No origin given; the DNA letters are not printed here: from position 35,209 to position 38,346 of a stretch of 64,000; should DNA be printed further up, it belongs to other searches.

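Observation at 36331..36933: The same module occurs in FlgK, shared between the two hook-filament junction proteins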

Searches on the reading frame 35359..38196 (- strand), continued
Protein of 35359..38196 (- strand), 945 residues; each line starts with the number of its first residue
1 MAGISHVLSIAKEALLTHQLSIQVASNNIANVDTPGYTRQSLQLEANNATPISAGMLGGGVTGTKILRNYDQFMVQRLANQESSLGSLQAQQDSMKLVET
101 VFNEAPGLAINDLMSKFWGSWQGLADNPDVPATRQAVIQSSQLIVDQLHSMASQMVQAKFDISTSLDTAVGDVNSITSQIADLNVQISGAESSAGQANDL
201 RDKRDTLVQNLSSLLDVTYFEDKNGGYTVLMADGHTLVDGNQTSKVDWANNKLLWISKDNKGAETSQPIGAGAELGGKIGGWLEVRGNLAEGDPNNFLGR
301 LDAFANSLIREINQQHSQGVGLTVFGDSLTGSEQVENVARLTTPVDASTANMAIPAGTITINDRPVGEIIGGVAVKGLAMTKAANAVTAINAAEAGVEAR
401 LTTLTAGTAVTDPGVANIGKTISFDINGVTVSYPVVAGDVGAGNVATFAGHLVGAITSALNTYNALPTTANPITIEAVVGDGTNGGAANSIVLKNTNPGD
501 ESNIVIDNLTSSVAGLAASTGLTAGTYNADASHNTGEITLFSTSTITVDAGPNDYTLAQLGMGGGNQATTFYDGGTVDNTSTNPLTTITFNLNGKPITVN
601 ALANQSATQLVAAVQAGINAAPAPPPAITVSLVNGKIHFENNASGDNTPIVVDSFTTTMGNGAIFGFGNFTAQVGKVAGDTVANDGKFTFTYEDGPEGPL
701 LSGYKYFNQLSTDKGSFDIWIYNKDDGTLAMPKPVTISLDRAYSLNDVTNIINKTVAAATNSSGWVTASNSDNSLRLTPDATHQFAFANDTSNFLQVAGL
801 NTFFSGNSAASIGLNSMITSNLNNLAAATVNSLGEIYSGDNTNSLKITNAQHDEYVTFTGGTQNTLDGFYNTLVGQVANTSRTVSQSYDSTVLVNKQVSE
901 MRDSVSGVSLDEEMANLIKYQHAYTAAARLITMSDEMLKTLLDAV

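Call 30: find_homologous_proteins(query=window:35359-38196:-, max_evalue=1e-20)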
Query window:35359-38196:- (945 aa): 397 proteins with E <= 1e-20 among 8000 candidates; the best 120 are listed.
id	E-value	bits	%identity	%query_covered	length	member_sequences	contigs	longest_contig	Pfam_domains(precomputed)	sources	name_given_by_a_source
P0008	0.0e+0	2034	100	100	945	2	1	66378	PF06429.19,PF00460.26,PF22638.2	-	-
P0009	0.0e+0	1472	73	100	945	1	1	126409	PF06429.19,PF00460.26,PF22638.2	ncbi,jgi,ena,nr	ncbi:MAG: flagellar hook-associated protein FlgK [Desulfobulbaceae bacterium]|nr:flagellar hook-asso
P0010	0.0e+0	1468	86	60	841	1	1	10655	PF06429.19,PF00460.26,PF22638.2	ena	-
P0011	0.0e+0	1456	73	100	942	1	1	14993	PF06429.19,PF22638.2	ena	-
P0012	0.0e+0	1453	74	100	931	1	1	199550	PF06429.19,PF22638.2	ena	-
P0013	0.0e+0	1447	73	100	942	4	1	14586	PF06429.19,PF22638.2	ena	-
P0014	0.0e+0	1408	70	100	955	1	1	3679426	PF06429.19,PF00460.26,PF22638.2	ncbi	ncbi:flagellar hook-associated protein FlgK [Thiovibrio sp. JS02]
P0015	0.0e+0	1394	70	100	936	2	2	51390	PF06429.19,PF00460.26,PF22638.2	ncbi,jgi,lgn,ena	-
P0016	0.0e+0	1392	81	60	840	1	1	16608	PF06429.19,PF22638.2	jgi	-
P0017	0.0e+0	1364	78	59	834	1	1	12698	PF06429.19,PF22638.2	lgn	-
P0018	0.0e+0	1359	76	60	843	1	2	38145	PF06429.19,PF22638.2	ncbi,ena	-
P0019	0.0e+0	1337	78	59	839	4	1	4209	PF06429.19,PF22638.2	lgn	-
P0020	0.0e+0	1326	77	59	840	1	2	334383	PF06429.19,PF22638.2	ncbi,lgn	-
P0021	0.0e+0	1323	67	100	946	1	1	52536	PF06429.19,PF00460.26,PF22638.2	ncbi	ncbi:MAG: flagellar hook-associated protein FlgK [Thermodesulfobacteriota bacterium]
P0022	0.0e+0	1320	66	100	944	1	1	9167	PF06429.19,PF00460.26,PF22638.2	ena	-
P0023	0.0e+0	1316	75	59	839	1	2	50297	PF06429.19,PF22638.2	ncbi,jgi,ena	ncbi:MAG: flagellar hook-associated protein FlgK [Desulfurivibrionaceae bacterium]|jgi:flagellar hoo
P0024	0.0e+0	1295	78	60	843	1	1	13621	PF06429.19,PF22638.2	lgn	-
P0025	0.0e+0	1294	76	60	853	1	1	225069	PF06429.19,PF22638.2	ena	-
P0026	0.0e+0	1294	74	59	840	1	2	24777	PF06429.19,PF22638.2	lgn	-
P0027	0.0e+0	1274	72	59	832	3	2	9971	PF06429.19,PF22638.2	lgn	-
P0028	0.0e+0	1273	72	60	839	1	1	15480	PF06429.19,PF00460.26,PF22638.2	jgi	jgi:flagellar hook-associated protein 1 FlgK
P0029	0.0e+0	1272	73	59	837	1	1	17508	PF06429.19,PF22638.2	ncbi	ncbi:MAG: flagellar hook-associated protein FlgK [Pseudomonadota bacterium]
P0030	0.0e+0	1271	77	59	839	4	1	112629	PF06429.19,PF00460.26,PF22638.2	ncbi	-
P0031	0.0e+0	1262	73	60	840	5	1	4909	PF06429.19,PF22638.2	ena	-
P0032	0.0e+0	1262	74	59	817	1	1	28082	PF06429.19,PF00460.26,PF22638.2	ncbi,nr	ncbi:MAG: flagellar hook-associated protein FlgK [Deltaproteobacteria bacterium]|nr:flagellar hook-a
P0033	0.0e+0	1251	75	59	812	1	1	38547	PF06429.19,PF00460.26,PF22638.2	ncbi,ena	-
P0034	0.0e+0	1236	70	59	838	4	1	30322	PF06429.19,PF22638.2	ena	-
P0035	0.0e+0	1234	72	60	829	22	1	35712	PF06429.19,PF22638.2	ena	-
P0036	0.0e+0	1225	69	59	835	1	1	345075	PF06429.19,PF22638.2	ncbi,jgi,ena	ncbi:MAG: flagellar hook-associated protein FlgK [Desulfurivibrionaceae bacterium]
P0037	0.0e+0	1225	72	60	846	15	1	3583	PF06429.19,PF22638.2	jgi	-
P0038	0.0e+0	1224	69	59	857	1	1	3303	PF06429.19,PF22638.2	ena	-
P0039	0.0e+0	1223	69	59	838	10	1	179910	PF06429.19,PF22638.2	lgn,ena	-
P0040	0.0e+0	1210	70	59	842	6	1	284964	PF06429.19,PF22638.2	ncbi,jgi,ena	ncbi:MAG: flagellar hook-associated protein FlgK [Desulfurivibrionaceae bacterium]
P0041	0.0e+0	1206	73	60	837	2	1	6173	PF06429.19,PF22638.2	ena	-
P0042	0.0e+0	1205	72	60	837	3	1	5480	PF06429.19,PF22638.2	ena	-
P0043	0.0e+0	1203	69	59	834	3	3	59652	PF06429.19,PF00460.26,PF22638.2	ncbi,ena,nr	ncbi:MAG: flagellar hook-associated protein FlgK [Deltaproteobacteria bacterium RIFOXYD12_FULL_55_16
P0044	0.0e+0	1203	70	60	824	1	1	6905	PF06429.19,PF22638.2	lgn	-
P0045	0.0e+0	1202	68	59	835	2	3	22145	PF06429.19,PF00460.26,PF22638.2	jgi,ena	-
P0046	0.0e+0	1184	68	59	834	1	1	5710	PF06429.19,PF22638.2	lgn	-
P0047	0.0e+0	1183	69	59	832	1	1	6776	PF06429.19,PF22638.2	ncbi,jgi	jgi:flagellar hook-associated protein 1 FlgK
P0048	0.0e+0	1181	61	100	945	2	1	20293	PF06429.19,PF22638.2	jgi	-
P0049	0.0e+0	1181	68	60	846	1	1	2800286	PF06429.19,PF22638.2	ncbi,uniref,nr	ncbi:flagellar hook-associated protein FlgK [Thiovibrio frasassiensis]|uniref:Flagellar hook-associa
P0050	0.0e+0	1168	68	59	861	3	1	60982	PF06429.19,PF22638.2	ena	-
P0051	0.0e+0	1164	64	59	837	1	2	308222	PF06429.19,PF00460.26,PF22638.2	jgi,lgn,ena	-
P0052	0.0e+0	1161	70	59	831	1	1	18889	PF06429.19,PF22638.2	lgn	-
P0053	0.0e+0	1159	68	60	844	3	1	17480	PF06429.19,PF22638.2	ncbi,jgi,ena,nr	ncbi:MAG: flagellar hook-associated protein FlgK [Proteobacteria bacterium]|nr:flagellar hook-associ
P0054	0.0e+0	1147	68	60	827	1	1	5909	PF06429.19,PF22638.2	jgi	jgi:flagellar hook-associated protein 1 FlgK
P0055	0.0e+0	1140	65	60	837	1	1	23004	PF06429.19,PF22638.2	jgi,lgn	-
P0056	0.0e+0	1137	69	59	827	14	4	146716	PF06429.19,PF22638.2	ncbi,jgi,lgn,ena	jgi:flagellar hook-associated protein 1 FlgK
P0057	0.0e+0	1133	67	60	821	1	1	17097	PF06429.19,PF22638.2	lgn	-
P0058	0.0e+0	1115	63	61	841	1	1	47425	PF06429.19,PF00460.26,PF22638.2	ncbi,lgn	-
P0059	0.0e+0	1114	57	100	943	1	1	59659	PF06429.19,PF22638.2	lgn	-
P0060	0.0e+0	1113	67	59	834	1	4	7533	PF06429.19,PF22638.2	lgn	-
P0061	0.0e+0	1080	67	54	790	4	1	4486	PF06429.19,PF22638.2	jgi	jgi:flagellar hook-associated protein 1 FlgK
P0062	0.0e+0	1076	57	100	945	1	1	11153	PF06429.19,PF22638.2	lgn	-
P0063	0.0e+0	1072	57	100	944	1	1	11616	PF06429.19,PF22638.2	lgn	-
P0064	0.0e+0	1067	62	59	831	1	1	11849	PF06429.19,PF22638.2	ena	-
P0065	0.0e+0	1066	63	60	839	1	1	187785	PF06429.19,PF22638.2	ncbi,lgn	-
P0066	0.0e+0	1060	56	100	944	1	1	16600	PF06429.19,PF22638.2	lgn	-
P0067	0.0e+0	1049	59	62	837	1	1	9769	PF06429.19,PF22638.2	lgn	-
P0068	0.0e+0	1043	62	60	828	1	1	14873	PF06429.19,PF22638.2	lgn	-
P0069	0.0e+0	1040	62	60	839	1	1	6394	PF06429.19,PF22638.2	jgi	-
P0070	0.0e+0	1033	62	59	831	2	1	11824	PF06429.19,PF22638.2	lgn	-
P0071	0.0e+0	1032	62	59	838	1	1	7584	PF06429.19,PF22638.2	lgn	-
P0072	0.0e+0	1025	60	60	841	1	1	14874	PF06429.19,PF22638.2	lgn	-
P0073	0.0e+0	1015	63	60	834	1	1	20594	PF06429.19,PF22638.2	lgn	-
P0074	0.0e+0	1015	63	59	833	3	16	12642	PF06429.19,PF00460.26,PF22638.2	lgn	-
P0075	3.6e-297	1006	60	62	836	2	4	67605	PF06429.19,PF22638.2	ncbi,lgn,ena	ncbi:MAG: flagellar hook-associated protein FlgK [Thermodesulfobacteriota bacterium]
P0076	1.6e-295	1001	61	59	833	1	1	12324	PF06429.19,PF22638.2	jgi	-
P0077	9.4e-295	998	59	59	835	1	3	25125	PF06429.19,PF00460.26,PF22638.2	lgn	-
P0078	2.0e-292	991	60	60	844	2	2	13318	PF06429.19,PF00460.26,PF22638.2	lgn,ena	-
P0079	2.4e-290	984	58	62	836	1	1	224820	PF06429.19,PF22638.2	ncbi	ncbi:MAG: flagellar hook-associated protein FlgK [Thermodesulfobacteriota bacterium]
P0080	3.4e-287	973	59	60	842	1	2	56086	PF06429.19,PF22638.2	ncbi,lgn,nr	ncbi:MAG: flagellar hook-associated protein FlgK [Proteobacteria bacterium]|nr:flagellar hook-associ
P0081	1.9e-286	971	59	59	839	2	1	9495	PF06429.19,PF00460.26,PF22638.2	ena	-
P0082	8.8e-284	962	58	60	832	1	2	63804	PF06429.19,PF00460.26,PF22638.2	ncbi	-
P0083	2.7e-282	957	52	100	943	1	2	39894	PF06429.19,PF00460.26,PF22638.2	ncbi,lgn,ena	-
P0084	3.8e-279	947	58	60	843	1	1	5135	PF06429.19,PF22638.2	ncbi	-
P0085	1.4e-276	938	55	59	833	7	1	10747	PF06429.19,PF22638.2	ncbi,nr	ncbi:MAG: flagellar hook-associated protein FlgK [Thermodesulfobacteriota bacterium]|nr:flagellar ho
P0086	2.9e-275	934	57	59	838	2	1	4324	PF06429.19,PF00460.26,PF22638.2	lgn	-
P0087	2.6e-274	931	56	63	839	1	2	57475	PF06429.19,PF22638.2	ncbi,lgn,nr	ncbi:MAG: flagellar hook-associated protein FlgK [Proteobacteria bacterium]|nr:flagellar hook-associ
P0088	1.7e-273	928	56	60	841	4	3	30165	PF06429.19,PF00460.26,PF22638.2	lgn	-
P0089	2.2e-272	924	56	62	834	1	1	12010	PF06429.19,PF00460.26,PF22638.2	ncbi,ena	-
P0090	5.4e-271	920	56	59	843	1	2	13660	PF06429.19,PF00460.26,PF22638.2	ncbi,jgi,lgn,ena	-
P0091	1.1e-270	919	50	100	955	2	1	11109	PF06429.19,PF00460.26,PF22638.2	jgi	-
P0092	5.8e-270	916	54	60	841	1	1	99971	PF06429.19,PF22638.2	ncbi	ncbi:MAG: flagellar hook-associated protein FlgK [Pseudomonadota bacterium]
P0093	1.1e-269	915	53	60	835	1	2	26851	PF06429.19,PF22638.2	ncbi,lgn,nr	ncbi:MAG: flagellar hook-associated protein FlgK [Proteobacteria bacterium]|nr:flagellar hook-associ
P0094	1.9e-269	915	51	67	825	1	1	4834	PF06429.19,PF22638.2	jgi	jgi:flagellar hook-associated protein FlgK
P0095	7.4e-269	913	56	59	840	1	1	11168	PF06429.19,PF00460.26,PF22638.2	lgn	-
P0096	1.4e-268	912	57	60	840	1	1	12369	PF06429.19,PF00460.26,PF22638.2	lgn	-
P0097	5.5e-268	910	49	100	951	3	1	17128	PF06429.19,PF22638.2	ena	-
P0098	7.3e-268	909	54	60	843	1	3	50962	PF06429.19,PF00460.26,PF22638.2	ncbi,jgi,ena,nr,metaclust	ncbi:MAG: flagellar hook-associated protein FlgK [Deltaproteobacteria bacterium RIFOXYD12_FULL_50_9]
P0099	4.9e-267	907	56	60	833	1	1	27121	PF06429.19,PF22638.2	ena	-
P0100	1.7e-266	905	53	60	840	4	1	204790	PF06429.19,PF00460.26,PF22638.2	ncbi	ncbi:MAG: flagellar hook-associated protein FlgK [Thermodesulfobacteriota bacterium]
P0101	2.1e-265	901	50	100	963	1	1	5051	PF06429.19,PF22638.2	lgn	-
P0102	1.6e-264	898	52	60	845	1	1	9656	PF06429.19,PF22638.2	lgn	-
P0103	1.4e-263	895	53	60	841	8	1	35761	PF06429.19,PF00460.26,PF22638.2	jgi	jgi:flagellar hook-associated protein 1 FlgK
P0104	3.2e-263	894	49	100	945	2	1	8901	PF06429.19,PF22638.2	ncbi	-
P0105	3.9e-261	887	51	61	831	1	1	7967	PF06429.19,PF00460.26,PF22638.2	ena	-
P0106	3.9e-261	887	52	60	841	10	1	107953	PF06429.19,PF00460.26,PF22638.2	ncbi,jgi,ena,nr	ncbi:MAG: flagellar hook-associated protein FlgK [Proteobacteria bacterium]|nr:flagellar hook-associ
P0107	1.3e-260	885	54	58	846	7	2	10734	PF06429.19,PF22638.2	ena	-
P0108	1.4e-260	885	53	60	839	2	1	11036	PF06429.19,PF00460.26,PF22638.2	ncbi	-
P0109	2.5e-260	885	52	60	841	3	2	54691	PF06429.19,PF00460.26,PF22638.2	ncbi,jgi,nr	ncbi:MAG: flagellar hook-associated protein FlgK [Desulfurivibrio sp.]|nr:MAG: flagellar hook-associ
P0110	6.8e-260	883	49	100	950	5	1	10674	PF06429.19,PF00460.26,PF22638.2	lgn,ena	-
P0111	2.3e-259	881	52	59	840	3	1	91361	PF06429.19,PF22638.2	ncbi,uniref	ncbi:flagellar hook-associated protein FlgK [Desulfurivibrio sp. D14AmB]|uniref:flagellar hook-assoc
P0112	3.0e-259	881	53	60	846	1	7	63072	PF06429.19,PF22638.2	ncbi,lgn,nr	ncbi:MAG: flagellar hook-associated protein FlgK [Desulfobulbaceae bacterium]|nr:flagellar hook-asso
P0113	3.3e-259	881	52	60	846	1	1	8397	PF06429.19,PF00460.26,PF22638.2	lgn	-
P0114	8.3e-259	880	53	60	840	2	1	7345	PF06429.19,PF22638.2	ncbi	-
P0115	1.6e-258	879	52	60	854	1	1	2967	PF06429.19,PF22638.2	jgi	jgi:flagellar hook-associated protein 1 FlgK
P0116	5.7e-258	877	48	100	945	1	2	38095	PF06429.19,PF22638.2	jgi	-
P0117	1.4e-257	876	49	100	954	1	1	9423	PF06429.19,PF00460.26,PF22638.2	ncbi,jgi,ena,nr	ncbi:MAG: flagellar hook-associated protein FlgK [Desulfobulbaceae bacterium]|nr:flagellar hook-asso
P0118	1.7e-257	875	52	60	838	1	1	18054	PF06429.19,PF00460.26,PF22638.2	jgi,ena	-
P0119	1.7e-257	875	50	63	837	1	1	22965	PF06429.19,PF00460.26,PF22638.2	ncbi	-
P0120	2.3e-257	875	52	60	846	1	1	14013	PF06429.19,PF00460.26,PF22638.2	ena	-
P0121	3.1e-257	874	49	100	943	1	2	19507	PF06429.19,PF22638.2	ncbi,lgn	-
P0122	5.4e-257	874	49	100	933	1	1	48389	PF06429.19,PF22638.2,PF07196.19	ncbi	-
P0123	5.6e-257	873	56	60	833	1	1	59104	PF06429.19,PF00460.26,PF22638.2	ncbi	-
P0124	5.7e-257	873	56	59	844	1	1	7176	PF06429.19,PF00460.26,PF22638.2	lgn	-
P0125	9.7e-257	873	50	63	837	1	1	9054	PF06429.19,PF00460.26,PF22638.2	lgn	-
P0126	1.5e-256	872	49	100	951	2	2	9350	PF06429.19,PF22638.2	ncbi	-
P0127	1.9e-256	872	51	60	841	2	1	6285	PF06429.19,PF00460.26,PF22638.2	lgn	-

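Call 50: predict_structure(alignment_id=A2)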
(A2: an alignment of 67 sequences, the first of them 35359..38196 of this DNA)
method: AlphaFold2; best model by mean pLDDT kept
length: 945 residues; sequences in the alignment: 67
mean_pLDDT: 84.1   pTM: 0.76
mean pLDDT of the five models: 84.1, 82.9, 80.4, 80.4, 79.7
residues with pLDDT >= 90: 464; 70-90: 353; 50-70: 56; < 50: 72
segments of 3 or more residues with pLDDT < 50: 1-6, 18-63, 906-917, 941-945
pLDDT, mean of each block of 10 residues (from residue 1): 47 51 42 36 33 36 60 77 90 89 81 92 89 93 94 91 93 93 82 66 86 90 79 88 89 87 85 91 91 86 92 90 88 93 92 94 92 93 96 90 95 91 95 91 85 95 91 93 89 95 94 88 95 96 93 90 80 85 83 90 90 92 85 91 84 80 80 82 87 90 90 91 93 93 94 93 92 96 94 93 93 92 88 86 89 81 83 90 90 81 56 48 58 58 46
secondary structure, 60 per line:
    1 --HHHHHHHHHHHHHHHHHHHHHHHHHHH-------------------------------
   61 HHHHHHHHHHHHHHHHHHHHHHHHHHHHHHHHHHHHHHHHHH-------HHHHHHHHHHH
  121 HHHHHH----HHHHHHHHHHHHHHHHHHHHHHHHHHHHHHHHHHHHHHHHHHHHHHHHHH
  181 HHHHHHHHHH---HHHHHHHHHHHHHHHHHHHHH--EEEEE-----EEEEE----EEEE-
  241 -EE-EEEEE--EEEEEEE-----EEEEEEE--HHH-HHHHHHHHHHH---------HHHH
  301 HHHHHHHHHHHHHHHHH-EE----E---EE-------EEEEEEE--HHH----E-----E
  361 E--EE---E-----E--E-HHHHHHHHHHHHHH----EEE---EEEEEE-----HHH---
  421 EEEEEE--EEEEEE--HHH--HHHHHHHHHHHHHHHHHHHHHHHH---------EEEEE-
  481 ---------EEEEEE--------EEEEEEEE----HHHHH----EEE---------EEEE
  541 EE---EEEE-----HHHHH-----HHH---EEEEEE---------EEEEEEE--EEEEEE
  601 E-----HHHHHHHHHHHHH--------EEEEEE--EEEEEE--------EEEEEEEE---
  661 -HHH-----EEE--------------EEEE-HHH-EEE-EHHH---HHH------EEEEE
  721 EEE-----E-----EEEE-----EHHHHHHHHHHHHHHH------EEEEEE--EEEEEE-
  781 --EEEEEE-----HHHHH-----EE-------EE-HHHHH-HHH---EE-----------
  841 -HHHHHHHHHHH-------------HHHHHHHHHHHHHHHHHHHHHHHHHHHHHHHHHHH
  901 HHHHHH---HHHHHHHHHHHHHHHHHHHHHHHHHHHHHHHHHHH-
elements in order (helices of 4 or more, strands of 3 or more residues): H3-29 H61-102 H110-126 H131-190 H194-214 E217-221 E227-231 E236-239 E245-249 E252-258 E264-270 H277-287 H297-317 E338-344 H380-393 E398-400 E404-409 E421-426 E429-434 H442-465 E475-479 E490-495 E504-511 H516-520 E525-527 E537-542 E546-549 H555-559 E571-576 E586-592 E595-601 H607-619 E628-633 E636-641 E650-657 E670-672 E687-690 E696-698 E716-723 E735-738 H745-759 E766-771 E774-779 E783-788 H794-798 H816-820 H842-852 H866-906 H910-944
